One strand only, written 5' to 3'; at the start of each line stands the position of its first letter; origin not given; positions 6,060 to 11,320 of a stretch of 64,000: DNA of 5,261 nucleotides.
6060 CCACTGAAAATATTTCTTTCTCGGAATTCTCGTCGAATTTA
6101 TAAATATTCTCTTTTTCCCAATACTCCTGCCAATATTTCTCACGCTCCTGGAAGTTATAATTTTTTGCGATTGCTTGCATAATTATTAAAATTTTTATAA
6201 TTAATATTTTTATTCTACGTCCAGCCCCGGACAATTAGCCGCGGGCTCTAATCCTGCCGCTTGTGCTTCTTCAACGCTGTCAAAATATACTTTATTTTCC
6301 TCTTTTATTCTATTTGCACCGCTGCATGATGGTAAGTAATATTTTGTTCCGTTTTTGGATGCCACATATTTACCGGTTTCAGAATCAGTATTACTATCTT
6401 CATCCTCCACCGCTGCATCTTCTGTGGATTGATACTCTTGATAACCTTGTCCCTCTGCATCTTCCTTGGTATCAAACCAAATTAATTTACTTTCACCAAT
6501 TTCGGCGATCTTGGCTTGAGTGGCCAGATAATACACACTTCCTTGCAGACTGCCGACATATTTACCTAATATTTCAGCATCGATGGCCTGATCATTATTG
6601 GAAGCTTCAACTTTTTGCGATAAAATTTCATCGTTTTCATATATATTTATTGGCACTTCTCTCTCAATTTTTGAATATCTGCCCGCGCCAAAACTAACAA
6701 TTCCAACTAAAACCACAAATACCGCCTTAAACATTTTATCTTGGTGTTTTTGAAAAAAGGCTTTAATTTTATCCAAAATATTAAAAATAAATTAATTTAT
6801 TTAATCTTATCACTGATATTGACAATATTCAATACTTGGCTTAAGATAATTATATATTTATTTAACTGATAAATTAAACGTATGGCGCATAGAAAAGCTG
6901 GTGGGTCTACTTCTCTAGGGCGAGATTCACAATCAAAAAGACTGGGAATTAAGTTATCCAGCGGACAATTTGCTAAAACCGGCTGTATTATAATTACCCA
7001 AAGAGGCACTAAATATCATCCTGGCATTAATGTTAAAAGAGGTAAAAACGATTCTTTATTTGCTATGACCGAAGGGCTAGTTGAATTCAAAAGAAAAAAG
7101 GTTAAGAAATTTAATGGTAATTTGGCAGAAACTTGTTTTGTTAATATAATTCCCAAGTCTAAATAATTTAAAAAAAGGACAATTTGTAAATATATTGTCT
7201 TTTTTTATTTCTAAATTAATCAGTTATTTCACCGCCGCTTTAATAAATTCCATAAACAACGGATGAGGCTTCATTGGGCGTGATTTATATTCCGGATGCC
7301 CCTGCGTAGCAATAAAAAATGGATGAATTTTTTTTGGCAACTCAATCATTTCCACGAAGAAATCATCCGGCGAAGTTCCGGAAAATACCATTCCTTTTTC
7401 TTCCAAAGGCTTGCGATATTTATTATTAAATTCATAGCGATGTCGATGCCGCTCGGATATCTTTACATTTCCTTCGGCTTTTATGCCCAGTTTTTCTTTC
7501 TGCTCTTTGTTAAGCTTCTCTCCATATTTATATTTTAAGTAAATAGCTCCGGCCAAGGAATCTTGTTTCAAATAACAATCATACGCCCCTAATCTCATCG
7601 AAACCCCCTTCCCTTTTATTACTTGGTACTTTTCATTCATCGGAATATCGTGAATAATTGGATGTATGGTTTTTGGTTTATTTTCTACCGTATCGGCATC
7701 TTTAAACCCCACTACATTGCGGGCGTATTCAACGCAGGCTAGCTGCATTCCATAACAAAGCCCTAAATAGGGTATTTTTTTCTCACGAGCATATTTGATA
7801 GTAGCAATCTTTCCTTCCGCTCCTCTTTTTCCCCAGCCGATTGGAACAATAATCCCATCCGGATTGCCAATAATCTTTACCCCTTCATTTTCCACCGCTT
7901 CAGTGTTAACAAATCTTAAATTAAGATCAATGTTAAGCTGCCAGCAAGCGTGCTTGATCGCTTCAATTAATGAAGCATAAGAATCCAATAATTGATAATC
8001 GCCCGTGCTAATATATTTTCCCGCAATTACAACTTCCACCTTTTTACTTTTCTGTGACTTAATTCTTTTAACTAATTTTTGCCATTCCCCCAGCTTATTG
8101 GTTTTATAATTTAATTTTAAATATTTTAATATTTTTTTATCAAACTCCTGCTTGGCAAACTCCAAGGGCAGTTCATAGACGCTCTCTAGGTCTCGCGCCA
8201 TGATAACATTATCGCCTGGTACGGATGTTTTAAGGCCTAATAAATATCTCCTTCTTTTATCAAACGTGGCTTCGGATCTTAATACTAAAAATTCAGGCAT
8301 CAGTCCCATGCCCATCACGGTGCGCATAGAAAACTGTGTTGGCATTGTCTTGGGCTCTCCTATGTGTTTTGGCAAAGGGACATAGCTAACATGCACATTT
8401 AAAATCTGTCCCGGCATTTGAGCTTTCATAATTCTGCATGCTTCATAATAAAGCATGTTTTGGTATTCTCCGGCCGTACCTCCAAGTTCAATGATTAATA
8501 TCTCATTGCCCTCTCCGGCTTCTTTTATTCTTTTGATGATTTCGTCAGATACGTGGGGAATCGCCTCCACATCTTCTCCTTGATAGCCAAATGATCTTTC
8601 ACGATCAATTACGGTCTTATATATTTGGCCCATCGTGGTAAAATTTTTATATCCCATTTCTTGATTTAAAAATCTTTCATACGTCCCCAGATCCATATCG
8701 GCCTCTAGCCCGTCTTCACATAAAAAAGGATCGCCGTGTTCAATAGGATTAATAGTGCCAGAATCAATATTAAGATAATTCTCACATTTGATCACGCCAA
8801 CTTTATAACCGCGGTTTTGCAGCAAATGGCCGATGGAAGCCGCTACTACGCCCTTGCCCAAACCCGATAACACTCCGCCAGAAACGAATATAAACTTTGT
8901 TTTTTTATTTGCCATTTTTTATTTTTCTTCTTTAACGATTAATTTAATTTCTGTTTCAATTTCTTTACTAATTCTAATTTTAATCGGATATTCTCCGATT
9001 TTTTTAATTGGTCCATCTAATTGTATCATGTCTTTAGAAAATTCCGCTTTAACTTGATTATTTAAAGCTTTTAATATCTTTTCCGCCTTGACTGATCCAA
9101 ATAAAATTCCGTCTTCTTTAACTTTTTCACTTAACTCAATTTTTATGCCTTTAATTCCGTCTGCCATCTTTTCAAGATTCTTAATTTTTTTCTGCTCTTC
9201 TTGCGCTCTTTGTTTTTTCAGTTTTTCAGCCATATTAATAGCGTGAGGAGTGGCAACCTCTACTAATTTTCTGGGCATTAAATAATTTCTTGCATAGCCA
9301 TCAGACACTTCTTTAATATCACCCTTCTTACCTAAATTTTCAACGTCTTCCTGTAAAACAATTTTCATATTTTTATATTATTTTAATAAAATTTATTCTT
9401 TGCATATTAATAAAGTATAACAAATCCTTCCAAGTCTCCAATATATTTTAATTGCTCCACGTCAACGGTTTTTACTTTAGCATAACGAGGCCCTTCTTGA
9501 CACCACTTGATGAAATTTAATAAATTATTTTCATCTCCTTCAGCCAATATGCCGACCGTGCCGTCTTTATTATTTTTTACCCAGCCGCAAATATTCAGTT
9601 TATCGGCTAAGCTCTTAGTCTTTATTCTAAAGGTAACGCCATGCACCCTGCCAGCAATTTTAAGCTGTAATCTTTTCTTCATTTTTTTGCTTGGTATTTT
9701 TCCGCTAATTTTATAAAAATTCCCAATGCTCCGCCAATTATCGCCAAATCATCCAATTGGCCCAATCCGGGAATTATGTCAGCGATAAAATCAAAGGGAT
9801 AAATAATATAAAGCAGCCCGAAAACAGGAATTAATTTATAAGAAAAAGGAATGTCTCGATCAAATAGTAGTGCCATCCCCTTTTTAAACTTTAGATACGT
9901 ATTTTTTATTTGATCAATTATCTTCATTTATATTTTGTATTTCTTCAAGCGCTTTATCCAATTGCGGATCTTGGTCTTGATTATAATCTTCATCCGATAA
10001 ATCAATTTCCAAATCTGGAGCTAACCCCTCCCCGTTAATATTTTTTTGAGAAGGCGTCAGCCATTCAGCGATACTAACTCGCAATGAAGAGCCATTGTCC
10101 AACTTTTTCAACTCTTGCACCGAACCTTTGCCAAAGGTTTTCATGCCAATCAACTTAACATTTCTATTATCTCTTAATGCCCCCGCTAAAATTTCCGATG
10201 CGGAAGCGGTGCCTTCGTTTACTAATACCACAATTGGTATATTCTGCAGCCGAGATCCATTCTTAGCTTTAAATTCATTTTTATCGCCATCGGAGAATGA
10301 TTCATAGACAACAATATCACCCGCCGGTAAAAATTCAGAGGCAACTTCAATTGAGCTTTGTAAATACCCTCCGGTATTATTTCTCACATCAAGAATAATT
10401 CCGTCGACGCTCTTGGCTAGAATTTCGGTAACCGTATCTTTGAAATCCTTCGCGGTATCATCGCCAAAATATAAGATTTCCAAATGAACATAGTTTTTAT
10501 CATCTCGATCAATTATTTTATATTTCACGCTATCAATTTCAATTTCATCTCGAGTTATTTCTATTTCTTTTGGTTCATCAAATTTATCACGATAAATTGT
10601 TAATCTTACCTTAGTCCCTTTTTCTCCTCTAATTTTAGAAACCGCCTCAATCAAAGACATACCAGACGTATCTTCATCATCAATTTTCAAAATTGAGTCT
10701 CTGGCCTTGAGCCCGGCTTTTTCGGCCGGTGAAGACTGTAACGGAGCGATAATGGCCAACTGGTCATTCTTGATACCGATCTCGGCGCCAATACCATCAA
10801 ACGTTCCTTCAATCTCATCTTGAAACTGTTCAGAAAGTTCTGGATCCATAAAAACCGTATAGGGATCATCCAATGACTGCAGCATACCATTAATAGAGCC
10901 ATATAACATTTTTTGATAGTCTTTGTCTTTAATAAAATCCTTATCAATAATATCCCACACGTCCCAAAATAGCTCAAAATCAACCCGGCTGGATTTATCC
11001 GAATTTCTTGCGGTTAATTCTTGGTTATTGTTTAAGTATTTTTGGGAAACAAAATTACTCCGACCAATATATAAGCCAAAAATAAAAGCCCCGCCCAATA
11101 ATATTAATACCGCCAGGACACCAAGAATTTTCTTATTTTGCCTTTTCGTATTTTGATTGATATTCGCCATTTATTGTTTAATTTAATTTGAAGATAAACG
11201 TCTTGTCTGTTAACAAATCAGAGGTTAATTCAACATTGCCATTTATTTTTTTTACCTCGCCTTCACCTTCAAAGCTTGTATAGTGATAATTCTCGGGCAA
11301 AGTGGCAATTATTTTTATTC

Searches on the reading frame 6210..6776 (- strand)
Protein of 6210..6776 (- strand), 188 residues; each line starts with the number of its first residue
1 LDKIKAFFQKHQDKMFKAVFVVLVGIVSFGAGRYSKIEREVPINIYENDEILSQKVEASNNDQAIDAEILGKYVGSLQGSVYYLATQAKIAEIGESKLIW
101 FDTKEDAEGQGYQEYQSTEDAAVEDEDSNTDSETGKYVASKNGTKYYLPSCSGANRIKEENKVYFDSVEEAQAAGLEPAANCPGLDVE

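Call 76: search_protein_families(library=pfam, proteins=[window:6210-6776:-], max_evalue=0.00001)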
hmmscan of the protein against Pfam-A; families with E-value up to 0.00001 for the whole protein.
window:6210-6776:- (188 aa): 1 family
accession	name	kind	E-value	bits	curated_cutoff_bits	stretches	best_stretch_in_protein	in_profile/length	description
PF02805.21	Ada_Zn_binding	-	2e-06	28.2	23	0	124-182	7-62/65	Metal binding domain of Ada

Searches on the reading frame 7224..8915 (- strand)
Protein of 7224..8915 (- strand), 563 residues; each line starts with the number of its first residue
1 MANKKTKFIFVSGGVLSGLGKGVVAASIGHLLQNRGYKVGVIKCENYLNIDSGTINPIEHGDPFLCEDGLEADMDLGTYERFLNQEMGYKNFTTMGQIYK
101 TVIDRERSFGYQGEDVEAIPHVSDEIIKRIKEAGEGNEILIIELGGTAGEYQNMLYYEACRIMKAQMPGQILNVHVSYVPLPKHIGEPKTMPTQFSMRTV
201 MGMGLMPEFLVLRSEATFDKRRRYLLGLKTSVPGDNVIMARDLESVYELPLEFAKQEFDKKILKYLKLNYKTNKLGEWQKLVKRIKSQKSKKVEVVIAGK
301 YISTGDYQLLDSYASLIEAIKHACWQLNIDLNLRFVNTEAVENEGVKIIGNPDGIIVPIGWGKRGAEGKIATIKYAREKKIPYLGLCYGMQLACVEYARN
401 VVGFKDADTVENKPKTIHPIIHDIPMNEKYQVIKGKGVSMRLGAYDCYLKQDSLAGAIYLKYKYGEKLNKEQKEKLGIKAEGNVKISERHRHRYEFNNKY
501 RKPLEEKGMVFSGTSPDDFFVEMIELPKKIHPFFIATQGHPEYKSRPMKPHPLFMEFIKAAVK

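Call 76: search_protein_families(library=pfam, proteins=[window:7224-8915:-], max_evalue=0.00001)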
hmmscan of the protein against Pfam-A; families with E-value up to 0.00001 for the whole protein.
window:7224-8915:- (563 aa): 2 families
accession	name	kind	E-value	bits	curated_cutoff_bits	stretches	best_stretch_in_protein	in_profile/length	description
PF06418.20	CTP_synth_N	-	3.4e-86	289.4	26.1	1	7-268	1-265/265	CTP synthase N-terminus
PF00117.34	GATase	-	9.4e-32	110.7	22.8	1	309-559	2-189/190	Glutamine amidotransferase class-I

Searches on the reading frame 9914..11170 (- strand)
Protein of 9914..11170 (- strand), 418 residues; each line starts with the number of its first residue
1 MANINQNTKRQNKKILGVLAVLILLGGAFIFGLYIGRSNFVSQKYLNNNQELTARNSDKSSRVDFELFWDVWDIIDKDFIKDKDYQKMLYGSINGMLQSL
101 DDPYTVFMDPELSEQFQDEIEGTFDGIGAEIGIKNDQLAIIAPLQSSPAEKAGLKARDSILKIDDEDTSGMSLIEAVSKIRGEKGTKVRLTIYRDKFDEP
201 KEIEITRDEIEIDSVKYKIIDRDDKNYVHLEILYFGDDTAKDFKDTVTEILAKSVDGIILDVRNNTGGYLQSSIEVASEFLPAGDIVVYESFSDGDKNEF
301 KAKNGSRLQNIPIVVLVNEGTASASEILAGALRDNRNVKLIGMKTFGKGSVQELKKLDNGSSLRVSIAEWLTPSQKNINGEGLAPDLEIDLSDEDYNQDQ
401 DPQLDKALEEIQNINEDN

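Call 76: search_protein_families(library=pfam, proteins=[window:9914-11170:-], max_evalue=0.00001)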
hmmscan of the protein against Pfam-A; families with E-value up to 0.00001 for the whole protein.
window:9914-11170:- (418 aa): 5 families
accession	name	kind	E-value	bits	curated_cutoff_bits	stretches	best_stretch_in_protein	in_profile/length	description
PF03572.23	Peptidase_S41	-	2.5e-48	164.2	24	1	230-389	5-165/165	Peptidase family S41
PF22694.1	CtpB_N-like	-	3.6e-13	50.2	27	1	33-111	8-84/85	Activating protease CtpB N-terminal domain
PF17820.7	PDZ_6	-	6.3e-11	42.3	27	1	147-194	9-54/54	PDZ domain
PF00595.29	PDZ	-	1.9e-09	38.2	23.2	1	125-192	10-80/81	PDZ domain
PF13180.12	PDZ_2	-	5.5e-09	36.6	27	1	128-199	4-74/80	PDZ domain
